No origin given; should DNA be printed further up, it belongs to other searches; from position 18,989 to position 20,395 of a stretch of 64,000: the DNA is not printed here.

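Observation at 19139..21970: Glyoxylate-shunt gene pair (malate synthase A plus isocitrate lyase) with elevated GC in a reduced, CPR-like background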

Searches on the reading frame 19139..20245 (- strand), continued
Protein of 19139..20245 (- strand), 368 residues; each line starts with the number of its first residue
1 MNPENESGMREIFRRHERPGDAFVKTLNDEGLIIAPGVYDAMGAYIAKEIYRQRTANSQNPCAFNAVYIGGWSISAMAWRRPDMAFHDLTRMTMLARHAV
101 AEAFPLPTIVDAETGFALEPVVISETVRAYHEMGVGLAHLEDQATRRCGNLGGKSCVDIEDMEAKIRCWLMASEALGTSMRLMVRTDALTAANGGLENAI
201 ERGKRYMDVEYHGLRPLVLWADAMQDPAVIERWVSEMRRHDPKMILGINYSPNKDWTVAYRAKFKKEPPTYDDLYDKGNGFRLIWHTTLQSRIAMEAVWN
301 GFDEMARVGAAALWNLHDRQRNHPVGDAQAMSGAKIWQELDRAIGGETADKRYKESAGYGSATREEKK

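Call 50: list_cluster_members(proteins=[P0246, P0247, P0249, P0250, P0251, P0254, P0257, P0258, P0262, P0264])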
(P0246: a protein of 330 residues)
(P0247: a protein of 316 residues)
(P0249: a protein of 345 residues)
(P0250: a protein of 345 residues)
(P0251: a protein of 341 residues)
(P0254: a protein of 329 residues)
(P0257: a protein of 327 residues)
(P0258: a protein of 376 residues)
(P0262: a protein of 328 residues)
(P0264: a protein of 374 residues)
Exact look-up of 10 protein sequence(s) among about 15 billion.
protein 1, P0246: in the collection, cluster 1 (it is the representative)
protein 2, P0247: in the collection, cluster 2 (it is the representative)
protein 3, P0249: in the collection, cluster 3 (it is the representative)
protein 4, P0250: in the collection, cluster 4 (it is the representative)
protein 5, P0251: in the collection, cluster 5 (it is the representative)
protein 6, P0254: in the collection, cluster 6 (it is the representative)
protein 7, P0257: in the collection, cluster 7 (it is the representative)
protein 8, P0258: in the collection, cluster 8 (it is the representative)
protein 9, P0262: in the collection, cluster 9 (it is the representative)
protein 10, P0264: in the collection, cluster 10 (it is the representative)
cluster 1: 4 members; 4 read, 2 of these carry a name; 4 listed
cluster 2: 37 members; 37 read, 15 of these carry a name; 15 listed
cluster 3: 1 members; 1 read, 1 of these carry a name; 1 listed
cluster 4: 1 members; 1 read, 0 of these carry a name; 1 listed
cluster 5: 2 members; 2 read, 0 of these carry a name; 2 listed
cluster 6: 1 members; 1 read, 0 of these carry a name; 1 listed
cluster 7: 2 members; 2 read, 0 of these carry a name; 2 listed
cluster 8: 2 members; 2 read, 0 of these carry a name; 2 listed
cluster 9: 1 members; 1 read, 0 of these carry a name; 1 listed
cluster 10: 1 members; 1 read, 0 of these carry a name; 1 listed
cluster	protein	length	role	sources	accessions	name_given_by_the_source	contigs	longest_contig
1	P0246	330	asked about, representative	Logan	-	-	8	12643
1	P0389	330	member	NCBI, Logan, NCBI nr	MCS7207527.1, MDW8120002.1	MAG: isocitrate lyase/PEP mutase family protein [Dehalococcoidia bacterium] | isocitrate lyase/PEP mutase family protein [Dehalococcoidia bacterium]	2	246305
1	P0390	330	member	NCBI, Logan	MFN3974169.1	MAG: oxaloacetate decarboxylase [Dehalococcoidia bacterium]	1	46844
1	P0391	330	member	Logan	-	-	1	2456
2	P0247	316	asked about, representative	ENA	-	-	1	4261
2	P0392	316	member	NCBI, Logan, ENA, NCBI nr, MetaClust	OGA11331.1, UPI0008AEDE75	MAG: hypothetical protein A2W68_00420 [Betaproteobacteria bacterium RIFCSPLOWO2_02_64_14] | status=active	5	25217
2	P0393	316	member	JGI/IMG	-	isocitrate lyase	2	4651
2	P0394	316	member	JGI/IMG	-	isocitrate lyase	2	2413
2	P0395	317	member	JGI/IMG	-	isocitrate lyase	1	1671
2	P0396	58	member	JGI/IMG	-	hypothetical protein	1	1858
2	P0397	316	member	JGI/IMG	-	isocitrate lyase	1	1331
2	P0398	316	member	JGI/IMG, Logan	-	isocitrate lyase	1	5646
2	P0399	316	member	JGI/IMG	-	isocitrate lyase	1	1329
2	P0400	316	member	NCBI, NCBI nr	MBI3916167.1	MAG: isocitrate lyase/PEP mutase family protein [Betaproteobacteria bacterium] | isocitrate lyase/PEP mutase family protein [Betaproteobacteria bacterium]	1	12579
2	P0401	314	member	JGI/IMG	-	isocitrate lyase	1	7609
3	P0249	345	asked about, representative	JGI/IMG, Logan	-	isocitrate lyase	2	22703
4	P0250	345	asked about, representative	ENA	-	-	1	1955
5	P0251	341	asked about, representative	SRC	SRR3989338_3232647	-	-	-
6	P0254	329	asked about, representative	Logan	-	-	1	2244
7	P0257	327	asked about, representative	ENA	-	-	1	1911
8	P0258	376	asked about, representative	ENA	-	-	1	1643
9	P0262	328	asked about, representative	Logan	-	-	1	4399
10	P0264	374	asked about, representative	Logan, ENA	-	-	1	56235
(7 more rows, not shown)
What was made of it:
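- Some sources label related proteins 'oxaloacetate decarboxylase' (call 50).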

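Call 54: search_dna_similar(query=P0257, collection=plasmids, mode=protein, max_rows=25, max_evalue=1e-20)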
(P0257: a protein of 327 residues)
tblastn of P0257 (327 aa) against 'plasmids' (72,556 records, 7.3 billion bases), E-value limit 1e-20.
Records with a match: 290; places in all: 327; records where one place covers at least 80% of the query: 70.
Best place of each record, by identity: <60% 290.
By first word of the organism name: Ralstonia 136; Azospirillum 19; Burkholderia 10; Caballeronia 9; Paraburkholderia 8; Shinella 5; Paracoccus 5; Roseomonas 4; Variovorax 4; Roseibium 4; and 53 more.
By predicted mobility (MOB-suite, as given by PLSDB): non-mobilizable 153; mobilizable 127; conjugative 10.
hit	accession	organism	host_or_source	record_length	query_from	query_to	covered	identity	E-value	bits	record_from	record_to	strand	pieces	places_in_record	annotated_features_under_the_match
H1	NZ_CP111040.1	Haladaptatus caseinilyticus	cell culture,sediment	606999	3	325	99%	49.4%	5e-90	301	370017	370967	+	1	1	aceA: isocitrate lyase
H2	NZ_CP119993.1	Halomarina sp. PSR21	cell culture,saline soil from Tarim ...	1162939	8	311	93%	37.2%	1e-34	140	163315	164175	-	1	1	record has no annotation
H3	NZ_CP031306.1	Natronorubrum bangense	Cell culture,The Bange salt-alkaline ...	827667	4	327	99%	34.4%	3e-36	145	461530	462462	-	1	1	isocitrate lyase/PEP mutase family protein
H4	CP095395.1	Natribaculum longum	cell culture,saline soil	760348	1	323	99%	34.5%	9e-37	147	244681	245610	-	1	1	none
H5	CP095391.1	Natribaculum breve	cell culture,saline soil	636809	1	323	99%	34.5%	2e-36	146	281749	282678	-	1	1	none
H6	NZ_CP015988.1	Sphingobium sp. EP60837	cell culture,soil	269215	10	310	92%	36.8%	4e-31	130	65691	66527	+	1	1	oxaloacetate decarboxylase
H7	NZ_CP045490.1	Natronorubrum aibiense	single cell,Xinjiang Aibi Salt Lake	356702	4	327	99%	33.9%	5e-35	142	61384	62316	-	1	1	isocitrate lyase/PEP mutase family protein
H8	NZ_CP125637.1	Rhizobium leguminosarum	Phaseolus vulgaris,Pure culture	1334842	5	325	98%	33.2%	1e-32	135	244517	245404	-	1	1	record has no annotation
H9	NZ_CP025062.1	Roseomonas mucosa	Homo sapiens,Clinical, healthy, human ...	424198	9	312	93%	35.1%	1e-32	135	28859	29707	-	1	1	oxaloacetate decarboxylase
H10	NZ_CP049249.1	Rhizobium rhizoryzae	cell culture,soil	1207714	8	310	93%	35.1%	3e-33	137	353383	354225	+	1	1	none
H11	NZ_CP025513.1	Neorhizobium sp. SOG26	Oryza glumipatula,Whole ...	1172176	8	310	93%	34.8%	2e-32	134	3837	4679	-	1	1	none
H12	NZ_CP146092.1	Ralstonia sp. RRA.1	-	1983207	1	313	96%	33.5%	1e-33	138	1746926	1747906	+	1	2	none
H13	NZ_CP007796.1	Azospirillum argentinense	Triticum aestivum L.,Root,wheat ...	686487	23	310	88%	36.1%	1e-24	111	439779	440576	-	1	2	isocitrate lyase/PEP mutase family protein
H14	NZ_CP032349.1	Azospirillum brasilense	soil sample,Agricultural field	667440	23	310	88%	36.1%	1e-23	108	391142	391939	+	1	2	isocitrate lyase/PEP mutase family protein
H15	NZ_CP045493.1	Mesorhizobium sp. NBSH29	pure culture,nutrient broth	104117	5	303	91%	34.7%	5e-27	119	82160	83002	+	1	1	isocitrate lyase/PEP mutase family protein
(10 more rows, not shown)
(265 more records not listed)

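Call 55: get_annotated_region(hit=H1, flank=5000)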
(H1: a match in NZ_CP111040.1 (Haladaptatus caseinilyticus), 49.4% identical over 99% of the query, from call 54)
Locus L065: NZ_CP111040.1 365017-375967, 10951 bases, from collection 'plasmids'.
description: Haladaptatus caseinilyticus strain ZJ1 plasmid unnamed4, complete sequence
organism: Haladaptatus caseinilyticus (NCBI taxid 2993314)
taxonomy: Archaea; Euryarchaeota; Halobacteria; Halobacteriales; Haladaptataceae; Haladaptatus; Haladaptatus caseinilyticus
host: -; source: cell culture,sediment; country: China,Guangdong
typing (MOB-suite, as given by PLSDB): non-mobilizable
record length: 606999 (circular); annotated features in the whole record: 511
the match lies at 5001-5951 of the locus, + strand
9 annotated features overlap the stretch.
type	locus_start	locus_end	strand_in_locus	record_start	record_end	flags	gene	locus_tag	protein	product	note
CDS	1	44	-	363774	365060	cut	-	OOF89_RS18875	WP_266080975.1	choice-of-anchor W domain-containing protein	-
CDS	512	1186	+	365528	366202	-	-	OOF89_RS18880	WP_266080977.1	TasA family protein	-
CDS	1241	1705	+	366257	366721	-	-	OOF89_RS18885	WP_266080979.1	signal peptidase I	-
CDS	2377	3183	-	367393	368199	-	-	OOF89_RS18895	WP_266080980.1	DUF5821 family protein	-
CDS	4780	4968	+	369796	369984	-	-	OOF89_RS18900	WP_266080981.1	hypothetical protein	-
CDS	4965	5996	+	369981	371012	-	aceA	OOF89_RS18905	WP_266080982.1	isocitrate lyase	-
CDS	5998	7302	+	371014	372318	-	aceB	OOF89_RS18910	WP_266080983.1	malate synthase AceB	GO:0006097 - glyoxylate cycle [Evidence IEA]; GO:0006099 - tricarboxylic acid cycle [Evidence IEA]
CDS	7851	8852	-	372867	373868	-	-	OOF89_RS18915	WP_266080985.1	MBL fold metallo-hydrolase RNA specificity domain-containing protein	-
CDS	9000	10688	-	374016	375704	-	-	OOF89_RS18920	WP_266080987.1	ATP-dependent DNA ligase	-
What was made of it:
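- On Haloarchaeal-type short isocitrate lyase (Haloferax AceA): Haladaptatus has aceA-aceB (call 55).
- Closest known: Haloarchaeal-type isocitrate lyase. Same: Both are encoded next to a malate synthase (call 55).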

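Call 57: search_protein_families(library=ncbifam, proteins=[L065:4965-5996:+], max_evalue=0.00001)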
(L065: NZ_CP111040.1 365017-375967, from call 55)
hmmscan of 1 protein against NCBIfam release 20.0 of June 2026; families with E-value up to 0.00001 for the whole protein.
L065:4965-5996:+ (343 aa): 8 families
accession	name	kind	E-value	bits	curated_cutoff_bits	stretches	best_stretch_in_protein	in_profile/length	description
TIGR02317.1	prpB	equivalog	3.7e-57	193.7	354.4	1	17-201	2-183/285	methylisocitrate lyase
NF008455.0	PRK11320.1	equivalog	1e-49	169.4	353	1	15-200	6-189/295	methylisocitrate lyase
TIGR02319.1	CPEP_Pphonmut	equivalog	2.6e-43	148.3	420.05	1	17-199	5-185/294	carboxyvinyl-carboxyphosphonate phosphorylmutase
NF011645.0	PRK15063.1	equivalog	9.1e-39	133.5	562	2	179-292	266-382/430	isocitrate lyase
TIGR01346.1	isocit_lyase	equivalog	4e-36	124.5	275.9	2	89-171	150-235/527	isocitrate lyase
TIGR02320.1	PEP_mutase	equivalog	1.1e-26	93.5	319.55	1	22-220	3-209/284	phosphoenolpyruvate mutase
TIGR02321.1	Pphn_pyruv_hyd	equivalog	6.7e-25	87.8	374.4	1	19-196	6-183/290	phosphonopyruvate hydrolase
NF005074.0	PRK06498.1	equivalog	2.2e-16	59.5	446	1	86-173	175-266/531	isocitrate lyase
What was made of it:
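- The validated haloarchaeal type fails them too (call 57).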
